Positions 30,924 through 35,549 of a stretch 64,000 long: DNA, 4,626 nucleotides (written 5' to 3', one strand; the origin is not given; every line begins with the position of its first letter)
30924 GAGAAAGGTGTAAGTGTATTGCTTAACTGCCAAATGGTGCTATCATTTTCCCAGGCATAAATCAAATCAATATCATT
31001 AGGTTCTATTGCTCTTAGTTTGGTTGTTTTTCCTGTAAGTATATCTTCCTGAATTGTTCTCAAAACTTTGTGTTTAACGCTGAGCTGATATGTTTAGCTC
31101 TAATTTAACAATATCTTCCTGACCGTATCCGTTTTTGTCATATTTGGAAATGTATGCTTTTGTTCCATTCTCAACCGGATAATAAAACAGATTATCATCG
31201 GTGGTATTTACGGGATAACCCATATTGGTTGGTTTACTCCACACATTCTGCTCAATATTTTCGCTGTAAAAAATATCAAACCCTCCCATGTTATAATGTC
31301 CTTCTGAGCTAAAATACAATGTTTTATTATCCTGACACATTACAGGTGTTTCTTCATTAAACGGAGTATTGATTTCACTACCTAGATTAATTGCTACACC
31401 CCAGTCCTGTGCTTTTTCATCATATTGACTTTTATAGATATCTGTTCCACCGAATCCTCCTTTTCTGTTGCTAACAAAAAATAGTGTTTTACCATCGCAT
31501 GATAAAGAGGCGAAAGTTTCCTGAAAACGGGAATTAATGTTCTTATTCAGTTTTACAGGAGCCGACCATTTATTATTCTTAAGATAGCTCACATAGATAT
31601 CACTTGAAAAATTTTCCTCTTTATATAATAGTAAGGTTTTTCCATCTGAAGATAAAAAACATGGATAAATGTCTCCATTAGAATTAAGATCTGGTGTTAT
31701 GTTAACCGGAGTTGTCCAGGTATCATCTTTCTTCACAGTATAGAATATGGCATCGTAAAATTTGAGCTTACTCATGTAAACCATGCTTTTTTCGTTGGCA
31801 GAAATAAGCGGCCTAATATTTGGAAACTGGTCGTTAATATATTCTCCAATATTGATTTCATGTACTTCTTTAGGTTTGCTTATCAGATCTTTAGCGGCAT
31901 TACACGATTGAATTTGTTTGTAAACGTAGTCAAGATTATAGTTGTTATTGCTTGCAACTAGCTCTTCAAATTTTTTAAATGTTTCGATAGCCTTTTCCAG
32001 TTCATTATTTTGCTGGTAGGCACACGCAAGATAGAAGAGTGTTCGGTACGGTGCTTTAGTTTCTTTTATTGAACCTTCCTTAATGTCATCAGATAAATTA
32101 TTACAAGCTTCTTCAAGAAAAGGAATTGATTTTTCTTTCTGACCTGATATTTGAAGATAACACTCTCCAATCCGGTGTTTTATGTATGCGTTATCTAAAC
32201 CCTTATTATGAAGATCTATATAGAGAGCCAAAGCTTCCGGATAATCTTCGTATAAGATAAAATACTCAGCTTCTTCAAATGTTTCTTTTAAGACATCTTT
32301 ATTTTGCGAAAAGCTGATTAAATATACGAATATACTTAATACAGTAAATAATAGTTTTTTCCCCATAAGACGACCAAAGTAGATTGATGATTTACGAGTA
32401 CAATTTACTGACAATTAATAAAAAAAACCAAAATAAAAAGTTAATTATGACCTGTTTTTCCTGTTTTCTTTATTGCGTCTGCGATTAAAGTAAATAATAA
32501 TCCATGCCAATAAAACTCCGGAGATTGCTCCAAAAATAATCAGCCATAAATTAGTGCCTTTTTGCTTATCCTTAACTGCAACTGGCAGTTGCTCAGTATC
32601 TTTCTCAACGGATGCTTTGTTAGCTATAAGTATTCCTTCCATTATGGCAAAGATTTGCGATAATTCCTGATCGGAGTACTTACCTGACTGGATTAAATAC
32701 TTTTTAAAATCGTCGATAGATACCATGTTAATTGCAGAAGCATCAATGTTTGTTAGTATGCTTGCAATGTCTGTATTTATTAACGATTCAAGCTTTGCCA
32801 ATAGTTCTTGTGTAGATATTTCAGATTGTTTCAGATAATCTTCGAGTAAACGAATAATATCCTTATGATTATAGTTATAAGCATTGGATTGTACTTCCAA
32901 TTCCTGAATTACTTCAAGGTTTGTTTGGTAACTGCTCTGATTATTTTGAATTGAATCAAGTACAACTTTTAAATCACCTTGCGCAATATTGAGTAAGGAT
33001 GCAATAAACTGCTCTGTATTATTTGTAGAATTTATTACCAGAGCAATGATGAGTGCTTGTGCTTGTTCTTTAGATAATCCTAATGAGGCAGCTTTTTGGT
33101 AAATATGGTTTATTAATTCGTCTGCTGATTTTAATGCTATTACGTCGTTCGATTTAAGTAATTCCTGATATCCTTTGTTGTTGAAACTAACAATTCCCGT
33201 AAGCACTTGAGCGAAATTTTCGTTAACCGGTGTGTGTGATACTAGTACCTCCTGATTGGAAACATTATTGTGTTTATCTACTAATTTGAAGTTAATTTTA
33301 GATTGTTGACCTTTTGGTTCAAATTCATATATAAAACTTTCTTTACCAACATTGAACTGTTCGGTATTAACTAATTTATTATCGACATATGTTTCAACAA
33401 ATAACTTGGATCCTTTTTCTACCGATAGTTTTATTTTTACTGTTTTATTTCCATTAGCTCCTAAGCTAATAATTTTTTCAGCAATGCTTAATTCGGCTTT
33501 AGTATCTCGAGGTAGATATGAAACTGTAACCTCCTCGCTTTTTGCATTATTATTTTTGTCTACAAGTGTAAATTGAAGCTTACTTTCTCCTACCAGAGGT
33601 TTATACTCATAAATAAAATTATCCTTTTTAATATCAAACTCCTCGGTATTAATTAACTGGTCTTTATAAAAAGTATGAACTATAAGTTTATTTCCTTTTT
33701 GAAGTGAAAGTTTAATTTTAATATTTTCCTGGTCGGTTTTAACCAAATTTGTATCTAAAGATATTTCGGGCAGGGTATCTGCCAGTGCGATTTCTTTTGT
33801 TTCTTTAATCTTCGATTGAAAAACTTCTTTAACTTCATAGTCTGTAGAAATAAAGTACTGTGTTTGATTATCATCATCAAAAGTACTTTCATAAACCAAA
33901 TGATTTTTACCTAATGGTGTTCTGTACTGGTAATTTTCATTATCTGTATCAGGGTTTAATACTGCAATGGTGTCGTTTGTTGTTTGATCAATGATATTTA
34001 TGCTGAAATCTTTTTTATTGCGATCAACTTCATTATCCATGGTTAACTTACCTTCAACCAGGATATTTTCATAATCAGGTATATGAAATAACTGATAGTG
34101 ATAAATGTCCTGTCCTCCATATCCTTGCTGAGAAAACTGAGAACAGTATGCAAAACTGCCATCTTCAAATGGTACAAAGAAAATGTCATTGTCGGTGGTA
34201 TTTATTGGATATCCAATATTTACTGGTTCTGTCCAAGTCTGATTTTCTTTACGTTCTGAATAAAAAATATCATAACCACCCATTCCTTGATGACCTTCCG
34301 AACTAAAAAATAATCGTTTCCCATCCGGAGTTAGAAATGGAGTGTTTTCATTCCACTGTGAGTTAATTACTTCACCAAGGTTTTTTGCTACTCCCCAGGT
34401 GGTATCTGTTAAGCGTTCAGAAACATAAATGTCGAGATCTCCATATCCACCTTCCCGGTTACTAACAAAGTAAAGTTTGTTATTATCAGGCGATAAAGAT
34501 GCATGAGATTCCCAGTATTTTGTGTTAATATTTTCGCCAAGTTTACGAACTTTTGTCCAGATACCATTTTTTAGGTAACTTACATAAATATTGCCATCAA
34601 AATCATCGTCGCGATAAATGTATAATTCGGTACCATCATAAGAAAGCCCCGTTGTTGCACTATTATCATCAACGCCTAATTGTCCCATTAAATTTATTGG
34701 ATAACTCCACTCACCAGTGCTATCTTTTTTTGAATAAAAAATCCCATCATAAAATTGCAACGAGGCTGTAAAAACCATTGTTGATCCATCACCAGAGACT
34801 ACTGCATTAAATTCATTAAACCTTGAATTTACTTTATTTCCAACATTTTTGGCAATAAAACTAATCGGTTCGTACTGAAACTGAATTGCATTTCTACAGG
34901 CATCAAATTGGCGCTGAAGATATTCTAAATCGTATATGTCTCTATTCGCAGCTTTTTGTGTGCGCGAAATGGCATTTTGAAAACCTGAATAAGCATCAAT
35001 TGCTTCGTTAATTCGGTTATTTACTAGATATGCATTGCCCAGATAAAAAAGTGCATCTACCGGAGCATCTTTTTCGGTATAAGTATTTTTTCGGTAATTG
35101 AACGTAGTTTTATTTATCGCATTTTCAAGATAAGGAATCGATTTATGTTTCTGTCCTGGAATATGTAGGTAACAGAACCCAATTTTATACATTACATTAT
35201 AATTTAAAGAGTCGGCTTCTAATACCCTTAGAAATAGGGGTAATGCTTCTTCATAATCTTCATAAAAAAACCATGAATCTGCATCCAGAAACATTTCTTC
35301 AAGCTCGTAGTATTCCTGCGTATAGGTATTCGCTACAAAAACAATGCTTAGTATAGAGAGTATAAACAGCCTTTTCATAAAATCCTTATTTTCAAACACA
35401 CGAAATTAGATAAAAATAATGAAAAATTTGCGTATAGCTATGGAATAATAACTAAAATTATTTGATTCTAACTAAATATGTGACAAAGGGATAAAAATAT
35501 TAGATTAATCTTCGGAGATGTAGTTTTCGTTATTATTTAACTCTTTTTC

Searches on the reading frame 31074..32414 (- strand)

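Call 49: search_protein_families(library=pfam, proteins=[window:31074-32414:-], max_evalue=0.00001)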
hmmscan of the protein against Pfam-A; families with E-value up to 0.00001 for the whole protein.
window:31074-32414:- (446 aa): 1 family
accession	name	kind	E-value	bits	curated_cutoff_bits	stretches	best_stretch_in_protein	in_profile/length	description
PF07676.18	PD40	-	1.7e-16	60.1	20.9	1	292-327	4-37/38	WD40-like Beta Propeller Repeat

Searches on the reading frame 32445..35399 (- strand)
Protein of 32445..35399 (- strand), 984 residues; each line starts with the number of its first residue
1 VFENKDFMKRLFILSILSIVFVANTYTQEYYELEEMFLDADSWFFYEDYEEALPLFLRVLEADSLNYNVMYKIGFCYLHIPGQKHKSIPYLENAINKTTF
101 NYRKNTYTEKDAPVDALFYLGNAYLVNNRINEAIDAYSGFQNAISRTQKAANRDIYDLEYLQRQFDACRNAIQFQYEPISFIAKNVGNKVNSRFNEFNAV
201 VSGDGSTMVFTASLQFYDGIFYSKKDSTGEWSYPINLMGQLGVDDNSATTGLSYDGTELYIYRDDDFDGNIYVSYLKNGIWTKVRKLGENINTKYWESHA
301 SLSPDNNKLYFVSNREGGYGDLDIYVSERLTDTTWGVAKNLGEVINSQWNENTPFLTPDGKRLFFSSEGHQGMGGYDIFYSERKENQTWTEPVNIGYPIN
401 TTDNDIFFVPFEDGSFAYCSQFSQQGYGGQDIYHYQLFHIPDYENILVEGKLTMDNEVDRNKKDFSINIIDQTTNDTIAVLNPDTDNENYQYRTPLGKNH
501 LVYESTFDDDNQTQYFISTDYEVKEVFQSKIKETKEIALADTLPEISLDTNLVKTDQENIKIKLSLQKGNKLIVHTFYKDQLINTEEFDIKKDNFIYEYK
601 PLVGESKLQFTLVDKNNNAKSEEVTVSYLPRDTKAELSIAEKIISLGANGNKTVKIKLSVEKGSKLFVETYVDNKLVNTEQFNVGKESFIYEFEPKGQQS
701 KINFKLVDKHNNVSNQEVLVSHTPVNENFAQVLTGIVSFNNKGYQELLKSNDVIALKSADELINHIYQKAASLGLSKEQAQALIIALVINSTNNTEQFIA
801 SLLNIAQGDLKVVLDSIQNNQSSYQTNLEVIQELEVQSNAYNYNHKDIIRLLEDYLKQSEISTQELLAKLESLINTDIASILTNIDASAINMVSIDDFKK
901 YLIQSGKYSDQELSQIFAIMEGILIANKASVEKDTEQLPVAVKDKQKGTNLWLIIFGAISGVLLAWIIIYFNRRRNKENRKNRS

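Call 50: search_protein_families(library=pfam, proteins=[window:32445-35399:-], max_evalue=0.00001)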
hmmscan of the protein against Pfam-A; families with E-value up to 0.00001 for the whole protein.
window:32445-35399:- (984 aa): 1 family
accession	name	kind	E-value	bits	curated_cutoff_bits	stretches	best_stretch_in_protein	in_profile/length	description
PF07676.18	PD40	-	2.1e-18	66.2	20.9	2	288-326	2-38/38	WD40-like Beta Propeller Repeat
